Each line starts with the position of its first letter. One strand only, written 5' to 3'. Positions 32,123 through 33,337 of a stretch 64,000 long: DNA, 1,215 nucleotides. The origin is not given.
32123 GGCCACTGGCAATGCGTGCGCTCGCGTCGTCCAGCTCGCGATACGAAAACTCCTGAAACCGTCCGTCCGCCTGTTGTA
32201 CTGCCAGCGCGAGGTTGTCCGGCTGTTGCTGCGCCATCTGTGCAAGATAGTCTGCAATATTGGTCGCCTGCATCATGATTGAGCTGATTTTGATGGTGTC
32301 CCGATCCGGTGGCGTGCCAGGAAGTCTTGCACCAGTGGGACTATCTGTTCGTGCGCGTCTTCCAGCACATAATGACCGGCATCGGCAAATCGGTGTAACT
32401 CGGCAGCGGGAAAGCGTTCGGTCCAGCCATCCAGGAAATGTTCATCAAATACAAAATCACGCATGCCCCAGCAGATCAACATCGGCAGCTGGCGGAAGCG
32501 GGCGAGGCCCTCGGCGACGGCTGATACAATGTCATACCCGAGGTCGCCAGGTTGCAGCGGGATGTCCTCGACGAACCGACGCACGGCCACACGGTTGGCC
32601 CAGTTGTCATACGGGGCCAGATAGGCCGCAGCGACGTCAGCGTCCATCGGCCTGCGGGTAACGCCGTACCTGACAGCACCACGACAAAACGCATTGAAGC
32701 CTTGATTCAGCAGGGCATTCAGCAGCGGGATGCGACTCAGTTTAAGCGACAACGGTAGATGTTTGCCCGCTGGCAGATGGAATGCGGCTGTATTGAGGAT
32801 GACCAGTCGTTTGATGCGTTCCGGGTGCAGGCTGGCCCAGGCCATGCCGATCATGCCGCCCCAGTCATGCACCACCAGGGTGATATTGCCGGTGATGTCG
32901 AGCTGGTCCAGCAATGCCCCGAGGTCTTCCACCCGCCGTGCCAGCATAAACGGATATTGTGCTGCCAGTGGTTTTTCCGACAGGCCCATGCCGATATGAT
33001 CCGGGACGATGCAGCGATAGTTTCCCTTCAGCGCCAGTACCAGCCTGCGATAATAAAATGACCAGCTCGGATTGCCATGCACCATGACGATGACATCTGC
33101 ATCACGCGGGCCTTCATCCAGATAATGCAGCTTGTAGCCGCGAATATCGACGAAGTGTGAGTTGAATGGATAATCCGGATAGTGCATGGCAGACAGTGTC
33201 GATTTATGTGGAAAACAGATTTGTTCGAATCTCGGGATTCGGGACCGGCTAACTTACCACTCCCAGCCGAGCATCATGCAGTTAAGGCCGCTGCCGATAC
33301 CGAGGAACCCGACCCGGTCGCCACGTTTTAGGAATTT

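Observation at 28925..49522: Single 20.6-kb operon fusing a PUFA-synthase-type megasynthase (pfaD-pfaA-pfaC) to the complete olefin pathway (oleABCD) and the PPTase pfaE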

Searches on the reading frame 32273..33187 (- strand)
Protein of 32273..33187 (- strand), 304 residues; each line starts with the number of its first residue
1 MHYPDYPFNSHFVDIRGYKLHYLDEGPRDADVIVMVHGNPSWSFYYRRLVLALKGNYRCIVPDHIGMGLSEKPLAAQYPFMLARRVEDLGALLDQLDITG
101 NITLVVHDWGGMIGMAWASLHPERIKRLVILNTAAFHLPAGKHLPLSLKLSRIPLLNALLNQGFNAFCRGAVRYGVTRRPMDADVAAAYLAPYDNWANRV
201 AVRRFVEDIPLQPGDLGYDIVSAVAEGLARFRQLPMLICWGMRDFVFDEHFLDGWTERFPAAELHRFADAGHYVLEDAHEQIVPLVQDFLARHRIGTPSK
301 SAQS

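Call 3: search_protein_families(library=pfam, proteins=[window:32273-33187:-])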
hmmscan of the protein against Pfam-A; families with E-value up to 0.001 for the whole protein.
window:32273-33187:- (304 aa): 3 families
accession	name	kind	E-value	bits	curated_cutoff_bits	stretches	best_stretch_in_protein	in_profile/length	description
PF00561.26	Abhydrolase_1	-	1.9e-29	103.5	25.8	1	32-277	2-243/245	alpha/beta hydrolase fold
PF12697.13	Abhydrolase_6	-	6.3e-17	63.4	26.3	1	33-283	1-215/217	Alpha/beta hydrolase family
PF12146.15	Hydrolase_4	-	3.1e-09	36.9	27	1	31-277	5-237/239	Serine aminopeptidase, S33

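Call 4: search_protein_families(library=ncbifam, proteins=[window:32273-33187:-])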
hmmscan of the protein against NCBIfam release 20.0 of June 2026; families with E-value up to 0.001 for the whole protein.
window:32273-33187:- (304 aa): 25 families
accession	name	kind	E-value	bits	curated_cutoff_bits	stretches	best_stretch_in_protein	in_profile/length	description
NF002043.0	PRK00870.1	subfamily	5.3e-48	164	265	1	3-292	14-300/302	haloalkane dehalogenase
NF002873.0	PRK03204.1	equivalog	4.1e-42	144.5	466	1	6-283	12-278/286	haloalkane dehalogenase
NF002938.0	PRK03592.1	equivalog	6.1e-42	144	241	1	7-294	9-293/298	haloalkane dehalogenase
NF050089.1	i_nPHAscl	equivalog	2.8e-17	62.7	300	2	20-135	9-119/288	intracellular short-chain-length polyhydroxyalkanoate depolymerase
NF045632.1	hydroxlase_HsaD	equivalog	4.7e-17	61.9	400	1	9-135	13-139/290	4,5:9,10-diseco-3-hydroxy-5,9,17-trioxoandrosta-1(10),2-diene-4-oate hydrolase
TIGR03056.1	bchO_mg_che_rel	equivalog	3.3e-16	59.1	172.55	1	10-164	8-162/278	alpha/beta fold hydrolase BchO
NF011457.0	PRK14875.1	equivalog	2.5e-14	53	307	1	11-135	113-233/372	acetoin dehydrogenase dihydrolipoyllysine-residue acetyltransferase subunit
NF004514.1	PRK05855.1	equivalog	3.6e-14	52.3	455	1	15-129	7-118/578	SDR family oxidoreductase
TIGR02427.1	protocat_pcaD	equivalog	1.8e-13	50.5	255.85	1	20-135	2-114/251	3-oxoadipate enol-lactonase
TIGR03611.1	RutD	equivalog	5.8e-13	48.8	238.5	1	28-133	11-113/258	pyrimidine utilization protein D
NF051488.1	bifunc_PcaDC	exception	3.4e-12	46.2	390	1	20-135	2-113/375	bifunctional 3-oxoadipate enol-lactonase/4-carboxymuconolactone decarboxylase PcaDC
TIGR03343.1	biphenyl_bphD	equivalog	8.7e-12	44.8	462.15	1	17-135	19-136/282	2-hydroxy-6-oxo-6-phenylhexa-2,4-dienoate hydrolase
NF051487.1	bifunc_PcaCD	exception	3.5e-11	42.8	430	1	26-142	164-280/413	bifunctional 4-carboxymuconolactone decarboxylase/3-oxoadipate enol-lactonase PcaCD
NF007954.0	PRK10673.1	equivalog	4e-11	42.6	399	1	28-138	14-119/255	esterase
TIGR01250.1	pro_imino_pep_2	subfamily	2.6e-09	37.1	167.65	1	13-133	7-129/288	proline iminopeptidase-family hydrolase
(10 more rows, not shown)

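Call 18: search_solved_structures(query=window:32273-33187:-, show_alignments=1)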
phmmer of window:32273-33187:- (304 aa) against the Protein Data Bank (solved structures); distinct sequences matched with E-value up to 0.001: 269 (the best 60 are shown).
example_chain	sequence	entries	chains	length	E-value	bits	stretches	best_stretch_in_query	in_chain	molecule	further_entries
8ckp_D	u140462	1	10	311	3.9e-39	137.9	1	6-291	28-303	Alpha/beta fold hydrolase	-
8ooh_A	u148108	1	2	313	3.5e-38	134.8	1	6-291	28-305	Alpha/beta fold hydrolase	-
7ond_A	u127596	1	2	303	3.3e-33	118.5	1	6-242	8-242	Haloalkane dehalogenase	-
6zvy_A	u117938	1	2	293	1.1e-32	116.7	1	6-242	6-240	Haloalkane dehalogenase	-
6f9o_A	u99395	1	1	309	3.9e-32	114.9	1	3-290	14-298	Haloalkane dehalogenase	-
4mj3_A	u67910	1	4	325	4e-32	114.9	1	3-291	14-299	Haloalkane dehalogenase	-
6zcc_A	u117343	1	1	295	5.8e-32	114.4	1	6-242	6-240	Haloalkane dehalogenase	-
7pcx_A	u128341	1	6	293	6.6e-32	114.2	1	6-242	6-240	Haloalkane dehalogenase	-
7pcw_A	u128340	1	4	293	6.7e-32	114.2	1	6-242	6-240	Haloalkane dehalogenase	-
6zvw_A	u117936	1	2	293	1.1e-31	113.5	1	6-242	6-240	Haloalkane dehalogenase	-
6zvx_A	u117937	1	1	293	1.1e-31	113.4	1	6-242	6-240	Haloalkane dehalogenase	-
4kaf_A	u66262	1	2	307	1.3e-31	113.2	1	6-242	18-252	Haloalkane dehalogenase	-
4kaa_A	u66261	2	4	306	1.3e-31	113.2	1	6-243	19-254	Haloalkane dehalogenase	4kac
5flk_A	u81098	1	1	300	1.4e-31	113.1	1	6-280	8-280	DHAA101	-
5vnp_A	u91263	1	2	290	1.6e-31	113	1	6-242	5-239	Haloalkane dehalogenase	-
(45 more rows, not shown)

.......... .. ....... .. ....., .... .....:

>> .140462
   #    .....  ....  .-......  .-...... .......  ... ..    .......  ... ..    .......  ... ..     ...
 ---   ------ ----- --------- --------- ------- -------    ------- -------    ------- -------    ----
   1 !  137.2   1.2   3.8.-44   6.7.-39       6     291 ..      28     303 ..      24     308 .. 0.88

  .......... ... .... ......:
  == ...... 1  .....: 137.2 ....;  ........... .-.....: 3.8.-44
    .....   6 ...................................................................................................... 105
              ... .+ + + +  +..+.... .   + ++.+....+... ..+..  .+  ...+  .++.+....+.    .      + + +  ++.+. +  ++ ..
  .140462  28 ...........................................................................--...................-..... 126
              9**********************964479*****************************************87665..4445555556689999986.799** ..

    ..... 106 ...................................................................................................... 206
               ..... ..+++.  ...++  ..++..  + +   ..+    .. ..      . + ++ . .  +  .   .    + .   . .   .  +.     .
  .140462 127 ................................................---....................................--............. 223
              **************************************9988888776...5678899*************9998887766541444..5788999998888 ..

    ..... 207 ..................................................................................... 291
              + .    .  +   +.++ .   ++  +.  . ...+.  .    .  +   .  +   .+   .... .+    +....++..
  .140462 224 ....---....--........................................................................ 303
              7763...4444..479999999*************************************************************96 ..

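Call 48: find_homologous_proteins(query=window:32273-33187:-)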
Query window:32273-33187:- (304 aa): 8000 proteins with E <= 0.001 among 8000 candidates; the best 120 are listed.
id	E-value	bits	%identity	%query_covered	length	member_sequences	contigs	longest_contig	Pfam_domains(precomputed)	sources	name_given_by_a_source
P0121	8.2e-199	677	96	100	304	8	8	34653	PF12697.14,PF00561.27,PF12146.16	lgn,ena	-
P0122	1.0e-179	615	87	100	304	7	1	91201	PF12697.14,PF00561.27,PF12146.16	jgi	-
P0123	1.3e-172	591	84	100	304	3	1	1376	PF12697.14,PF00561.27,PF12146.16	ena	-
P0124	5.8e-171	586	83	100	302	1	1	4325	PF12697.14,PF00561.27,PF12146.16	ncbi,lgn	-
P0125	4.7e-161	553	78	96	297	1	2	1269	PF12697.14,PF00561.27,PF12146.16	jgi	jgi:cis-3-alkyl-4-acyloxetan-2-one decarboxylase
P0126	1.5e-158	545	76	99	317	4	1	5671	PF12697.14,PF00561.27,PF12146.16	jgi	-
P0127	2.6e-156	538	77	96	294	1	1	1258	PF12697.14,PF00561.27,PF12146.16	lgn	-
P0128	4.3e-156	537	76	97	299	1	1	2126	PF12697.14,PF00561.27,PF12146.16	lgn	-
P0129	1.2e-155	536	77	96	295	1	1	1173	PF12697.14,PF00561.27,PF12146.16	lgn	-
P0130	4.8e-151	520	74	98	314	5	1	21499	PF12697.14,PF00561.27,PF12146.16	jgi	-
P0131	3.2e-150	518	73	97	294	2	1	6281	PF12697.14,PF00561.27,PF12146.16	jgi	-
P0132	3.0e-145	501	70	100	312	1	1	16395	PF12697.14,PF00561.27,PF12146.16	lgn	-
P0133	1.7e-144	499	72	97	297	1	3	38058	PF12697.14,PF00561.27,PF12146.16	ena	-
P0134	1.5e-143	496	72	96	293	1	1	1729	PF12697.14,PF00561.27,PF12146.16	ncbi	ncbi:MAG: alpha/beta fold hydrolase [Gammaproteobacteria bacterium]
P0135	2.7e-141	488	69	97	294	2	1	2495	PF12697.14,PF00561.27,PF12146.16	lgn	-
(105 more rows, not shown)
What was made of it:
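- On OleABCD olefin pathway: Homologues are named cis-3-alkyl-4-acyloxetan-2-one decarboxylase by JGI (call 48).
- JGI annotates many close homologues as the oxetanone decarboxylase (call 48).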
